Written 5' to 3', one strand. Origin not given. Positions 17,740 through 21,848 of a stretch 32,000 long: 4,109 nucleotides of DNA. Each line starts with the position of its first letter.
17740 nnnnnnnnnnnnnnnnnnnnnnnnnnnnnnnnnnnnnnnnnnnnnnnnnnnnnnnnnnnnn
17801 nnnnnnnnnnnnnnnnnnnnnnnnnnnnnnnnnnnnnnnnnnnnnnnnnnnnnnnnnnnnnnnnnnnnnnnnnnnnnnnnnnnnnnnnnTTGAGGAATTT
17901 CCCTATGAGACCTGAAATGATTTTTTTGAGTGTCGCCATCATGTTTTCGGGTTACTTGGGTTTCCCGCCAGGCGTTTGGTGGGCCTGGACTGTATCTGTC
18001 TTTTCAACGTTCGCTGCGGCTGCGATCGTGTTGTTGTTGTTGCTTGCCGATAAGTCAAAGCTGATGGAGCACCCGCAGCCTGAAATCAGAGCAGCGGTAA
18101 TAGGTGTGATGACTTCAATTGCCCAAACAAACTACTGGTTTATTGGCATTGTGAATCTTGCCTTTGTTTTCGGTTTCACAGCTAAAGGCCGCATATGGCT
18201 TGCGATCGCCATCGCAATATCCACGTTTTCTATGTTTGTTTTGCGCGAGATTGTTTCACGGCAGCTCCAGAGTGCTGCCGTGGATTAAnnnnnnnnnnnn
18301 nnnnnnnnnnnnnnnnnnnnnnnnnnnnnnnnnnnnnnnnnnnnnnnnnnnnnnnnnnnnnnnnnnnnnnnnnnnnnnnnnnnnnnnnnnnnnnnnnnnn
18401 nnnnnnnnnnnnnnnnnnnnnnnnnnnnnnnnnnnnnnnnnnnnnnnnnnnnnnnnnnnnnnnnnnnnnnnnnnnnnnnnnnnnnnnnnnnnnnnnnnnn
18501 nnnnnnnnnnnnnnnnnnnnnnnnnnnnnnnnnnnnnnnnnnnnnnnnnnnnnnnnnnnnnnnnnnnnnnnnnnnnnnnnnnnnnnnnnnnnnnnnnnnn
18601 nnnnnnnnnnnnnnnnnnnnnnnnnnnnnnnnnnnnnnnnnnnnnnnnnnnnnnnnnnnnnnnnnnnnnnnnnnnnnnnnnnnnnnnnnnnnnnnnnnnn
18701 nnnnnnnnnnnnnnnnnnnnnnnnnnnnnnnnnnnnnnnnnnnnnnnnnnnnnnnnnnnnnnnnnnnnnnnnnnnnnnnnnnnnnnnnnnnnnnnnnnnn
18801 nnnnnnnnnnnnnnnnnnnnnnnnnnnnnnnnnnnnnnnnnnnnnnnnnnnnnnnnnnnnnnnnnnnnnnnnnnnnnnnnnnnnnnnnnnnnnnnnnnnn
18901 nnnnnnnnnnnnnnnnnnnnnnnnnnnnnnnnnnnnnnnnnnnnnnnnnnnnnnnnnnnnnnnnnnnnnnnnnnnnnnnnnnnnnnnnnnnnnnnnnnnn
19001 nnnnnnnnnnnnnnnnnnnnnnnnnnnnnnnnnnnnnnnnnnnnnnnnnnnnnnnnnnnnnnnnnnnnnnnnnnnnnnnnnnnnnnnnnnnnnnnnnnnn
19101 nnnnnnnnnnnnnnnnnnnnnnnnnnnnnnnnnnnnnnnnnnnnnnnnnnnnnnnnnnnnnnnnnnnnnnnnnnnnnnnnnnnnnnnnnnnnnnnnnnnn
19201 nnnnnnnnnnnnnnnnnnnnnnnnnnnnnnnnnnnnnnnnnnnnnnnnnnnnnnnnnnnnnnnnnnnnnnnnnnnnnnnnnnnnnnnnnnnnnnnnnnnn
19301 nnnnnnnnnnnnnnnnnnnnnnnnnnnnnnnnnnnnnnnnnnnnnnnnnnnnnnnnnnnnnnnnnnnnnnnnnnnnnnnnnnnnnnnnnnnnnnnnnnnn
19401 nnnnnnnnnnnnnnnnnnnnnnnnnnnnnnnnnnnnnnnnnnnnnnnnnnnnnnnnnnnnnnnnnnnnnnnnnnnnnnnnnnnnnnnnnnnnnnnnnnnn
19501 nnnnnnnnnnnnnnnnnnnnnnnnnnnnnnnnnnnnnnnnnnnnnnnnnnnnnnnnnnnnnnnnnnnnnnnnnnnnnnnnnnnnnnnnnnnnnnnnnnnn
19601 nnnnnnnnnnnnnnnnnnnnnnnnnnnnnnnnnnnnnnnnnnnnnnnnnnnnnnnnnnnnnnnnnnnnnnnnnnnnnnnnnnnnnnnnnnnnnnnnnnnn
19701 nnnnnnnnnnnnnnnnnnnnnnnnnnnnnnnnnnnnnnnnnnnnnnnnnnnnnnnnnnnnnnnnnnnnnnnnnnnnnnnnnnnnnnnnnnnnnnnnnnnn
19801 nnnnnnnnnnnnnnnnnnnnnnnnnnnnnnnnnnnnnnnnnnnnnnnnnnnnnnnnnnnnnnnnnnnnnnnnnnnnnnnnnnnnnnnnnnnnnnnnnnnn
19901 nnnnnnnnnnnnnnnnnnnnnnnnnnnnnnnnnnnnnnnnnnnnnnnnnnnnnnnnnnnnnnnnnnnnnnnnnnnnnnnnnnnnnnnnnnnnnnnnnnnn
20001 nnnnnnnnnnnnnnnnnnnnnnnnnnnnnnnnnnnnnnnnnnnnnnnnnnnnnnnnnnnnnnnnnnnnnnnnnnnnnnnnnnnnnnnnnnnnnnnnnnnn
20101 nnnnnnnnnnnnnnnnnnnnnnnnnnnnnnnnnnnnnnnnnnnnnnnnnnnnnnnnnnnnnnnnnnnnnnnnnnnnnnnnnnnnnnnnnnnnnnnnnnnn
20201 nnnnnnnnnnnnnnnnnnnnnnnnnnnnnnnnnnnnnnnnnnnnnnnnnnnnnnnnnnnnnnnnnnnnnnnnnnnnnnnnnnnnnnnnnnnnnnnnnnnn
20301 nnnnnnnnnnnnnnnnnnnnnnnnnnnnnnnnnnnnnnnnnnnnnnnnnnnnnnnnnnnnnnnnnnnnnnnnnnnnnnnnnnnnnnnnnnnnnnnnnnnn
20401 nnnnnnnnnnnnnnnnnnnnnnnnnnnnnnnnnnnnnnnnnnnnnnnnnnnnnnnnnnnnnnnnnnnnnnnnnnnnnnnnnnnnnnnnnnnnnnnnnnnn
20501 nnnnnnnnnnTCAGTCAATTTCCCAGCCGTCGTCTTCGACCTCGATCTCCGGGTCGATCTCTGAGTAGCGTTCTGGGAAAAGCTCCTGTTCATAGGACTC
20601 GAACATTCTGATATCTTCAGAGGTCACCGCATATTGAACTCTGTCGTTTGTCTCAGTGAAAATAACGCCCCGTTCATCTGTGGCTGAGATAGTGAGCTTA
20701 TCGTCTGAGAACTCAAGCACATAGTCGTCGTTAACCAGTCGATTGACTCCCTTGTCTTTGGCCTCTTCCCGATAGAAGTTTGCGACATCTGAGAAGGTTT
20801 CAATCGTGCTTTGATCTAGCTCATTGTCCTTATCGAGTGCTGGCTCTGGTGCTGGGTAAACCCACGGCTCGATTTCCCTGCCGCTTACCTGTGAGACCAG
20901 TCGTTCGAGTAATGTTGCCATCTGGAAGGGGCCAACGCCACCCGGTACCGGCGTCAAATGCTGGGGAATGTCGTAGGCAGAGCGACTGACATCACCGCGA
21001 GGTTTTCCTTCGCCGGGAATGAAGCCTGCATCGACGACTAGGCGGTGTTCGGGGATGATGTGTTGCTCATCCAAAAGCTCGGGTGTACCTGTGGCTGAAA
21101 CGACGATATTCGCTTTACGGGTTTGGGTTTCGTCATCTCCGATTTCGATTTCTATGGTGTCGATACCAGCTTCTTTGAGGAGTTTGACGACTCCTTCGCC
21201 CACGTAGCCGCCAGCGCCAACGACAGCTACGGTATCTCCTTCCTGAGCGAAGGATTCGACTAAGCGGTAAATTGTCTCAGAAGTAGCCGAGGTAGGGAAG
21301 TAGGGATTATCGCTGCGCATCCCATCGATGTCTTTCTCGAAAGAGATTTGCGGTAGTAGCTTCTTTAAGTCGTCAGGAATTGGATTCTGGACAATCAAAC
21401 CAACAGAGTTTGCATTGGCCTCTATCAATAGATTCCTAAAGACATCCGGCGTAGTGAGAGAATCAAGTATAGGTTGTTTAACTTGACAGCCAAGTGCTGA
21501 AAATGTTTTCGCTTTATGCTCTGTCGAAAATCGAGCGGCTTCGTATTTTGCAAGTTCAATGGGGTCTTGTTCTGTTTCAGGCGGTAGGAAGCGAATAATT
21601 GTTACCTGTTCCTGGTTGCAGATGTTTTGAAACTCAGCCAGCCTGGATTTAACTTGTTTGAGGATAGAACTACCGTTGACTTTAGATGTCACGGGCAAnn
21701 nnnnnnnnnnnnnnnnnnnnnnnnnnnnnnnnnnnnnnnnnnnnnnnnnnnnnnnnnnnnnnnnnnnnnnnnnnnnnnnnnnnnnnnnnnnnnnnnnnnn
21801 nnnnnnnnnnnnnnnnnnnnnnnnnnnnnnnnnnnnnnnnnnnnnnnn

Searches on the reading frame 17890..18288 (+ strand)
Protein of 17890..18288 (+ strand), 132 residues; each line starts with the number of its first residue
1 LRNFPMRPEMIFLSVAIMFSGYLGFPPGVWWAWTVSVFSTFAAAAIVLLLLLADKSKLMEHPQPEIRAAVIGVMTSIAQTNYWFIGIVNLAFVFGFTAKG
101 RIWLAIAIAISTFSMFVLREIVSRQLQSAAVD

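Call 79: search_protein_families(library=pfam, proteins=[window:17890-18288:+], max_evalue=0.01)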
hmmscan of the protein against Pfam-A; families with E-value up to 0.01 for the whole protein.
window:17890-18288:+ (132 aa): 1 family
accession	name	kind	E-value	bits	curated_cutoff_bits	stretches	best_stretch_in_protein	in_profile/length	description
PF05857.17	TraX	-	0.004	17.5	25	1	32-114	83-161/217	TraX protein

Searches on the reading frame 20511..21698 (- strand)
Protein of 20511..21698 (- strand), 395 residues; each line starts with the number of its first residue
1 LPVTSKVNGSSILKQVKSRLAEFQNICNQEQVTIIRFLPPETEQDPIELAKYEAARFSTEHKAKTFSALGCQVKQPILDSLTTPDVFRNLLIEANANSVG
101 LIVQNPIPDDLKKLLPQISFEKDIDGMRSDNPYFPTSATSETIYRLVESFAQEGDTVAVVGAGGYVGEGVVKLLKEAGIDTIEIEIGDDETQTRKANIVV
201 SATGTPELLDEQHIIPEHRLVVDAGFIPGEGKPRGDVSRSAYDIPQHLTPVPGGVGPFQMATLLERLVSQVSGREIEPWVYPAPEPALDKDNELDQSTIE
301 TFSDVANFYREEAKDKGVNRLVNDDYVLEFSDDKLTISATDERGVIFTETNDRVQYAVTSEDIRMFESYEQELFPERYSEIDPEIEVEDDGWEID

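Call 10: search_protein_families(library=pfam, proteins=[window:20511-21698:-], max_evalue=0.01)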
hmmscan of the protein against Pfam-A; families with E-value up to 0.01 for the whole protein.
window:20511-21698:- (395 aa): 3 families
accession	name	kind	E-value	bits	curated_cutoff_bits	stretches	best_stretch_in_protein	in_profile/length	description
PF02882.25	THF_DHG_CYH_C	-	2.4e-21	76.1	27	1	134-271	14-156/160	Tetrahydrofolate dehydrogenase/cyclohydrolase, NAD(P)-binding domain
PF00763.28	THF_DHG_CYH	-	4.3e-05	24.2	32.8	1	53-125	39-115/115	Tetrahydrofolate dehydrogenase/cyclohydrolase, catalytic domain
PF01963.22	TraB_PrgY_gumN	-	0.0036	17.6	26.8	1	147-179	226-259/263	TraB/PrgY/gumN family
